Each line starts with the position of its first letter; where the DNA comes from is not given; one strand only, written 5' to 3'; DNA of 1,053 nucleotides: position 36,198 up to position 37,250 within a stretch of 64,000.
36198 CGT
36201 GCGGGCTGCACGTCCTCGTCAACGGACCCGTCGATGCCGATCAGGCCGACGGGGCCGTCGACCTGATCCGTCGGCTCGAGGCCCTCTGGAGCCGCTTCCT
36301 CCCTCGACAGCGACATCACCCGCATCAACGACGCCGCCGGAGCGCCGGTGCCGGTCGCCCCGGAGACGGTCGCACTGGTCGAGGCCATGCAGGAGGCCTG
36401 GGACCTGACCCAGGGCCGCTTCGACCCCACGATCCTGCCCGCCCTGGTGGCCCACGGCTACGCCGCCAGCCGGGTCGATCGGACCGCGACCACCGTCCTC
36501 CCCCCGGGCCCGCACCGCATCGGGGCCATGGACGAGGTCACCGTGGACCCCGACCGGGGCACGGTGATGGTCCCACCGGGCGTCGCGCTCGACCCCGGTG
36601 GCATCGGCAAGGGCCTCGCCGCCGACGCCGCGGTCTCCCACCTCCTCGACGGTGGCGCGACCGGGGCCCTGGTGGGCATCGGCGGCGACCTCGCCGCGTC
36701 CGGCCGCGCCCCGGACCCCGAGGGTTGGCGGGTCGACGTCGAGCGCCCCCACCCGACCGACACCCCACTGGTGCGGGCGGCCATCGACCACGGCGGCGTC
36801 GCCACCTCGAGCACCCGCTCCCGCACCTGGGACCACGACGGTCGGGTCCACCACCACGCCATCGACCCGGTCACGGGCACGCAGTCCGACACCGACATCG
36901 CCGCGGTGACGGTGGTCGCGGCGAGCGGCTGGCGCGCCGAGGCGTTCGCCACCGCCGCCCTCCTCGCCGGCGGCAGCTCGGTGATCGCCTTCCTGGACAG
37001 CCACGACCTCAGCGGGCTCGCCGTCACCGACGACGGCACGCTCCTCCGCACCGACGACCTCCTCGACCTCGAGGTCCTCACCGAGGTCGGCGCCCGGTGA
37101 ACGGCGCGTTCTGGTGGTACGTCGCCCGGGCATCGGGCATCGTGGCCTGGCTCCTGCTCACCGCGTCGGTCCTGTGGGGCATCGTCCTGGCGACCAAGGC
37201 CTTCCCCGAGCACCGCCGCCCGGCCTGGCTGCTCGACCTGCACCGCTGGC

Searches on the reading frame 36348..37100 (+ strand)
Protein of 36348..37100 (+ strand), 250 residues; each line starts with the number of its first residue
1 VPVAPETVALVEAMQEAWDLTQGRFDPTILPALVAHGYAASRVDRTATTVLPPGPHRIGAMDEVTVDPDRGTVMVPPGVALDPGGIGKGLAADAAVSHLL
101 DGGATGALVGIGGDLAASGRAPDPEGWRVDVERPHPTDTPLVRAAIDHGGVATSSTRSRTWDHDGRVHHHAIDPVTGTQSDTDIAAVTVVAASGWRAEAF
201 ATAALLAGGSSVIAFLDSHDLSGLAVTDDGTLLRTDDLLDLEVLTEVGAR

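Call 3: search_protein_families(library=pfam, proteins=[window:36348-37100:+], max_evalue=0.01)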
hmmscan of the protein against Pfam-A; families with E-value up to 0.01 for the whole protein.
window:36348-37100:+ (250 aa): 1 family
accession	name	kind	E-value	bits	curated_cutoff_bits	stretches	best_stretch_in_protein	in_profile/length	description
PF02424.20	ApbE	-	9.5e-42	143.8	25.6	1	2-219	49-258/266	ApbE family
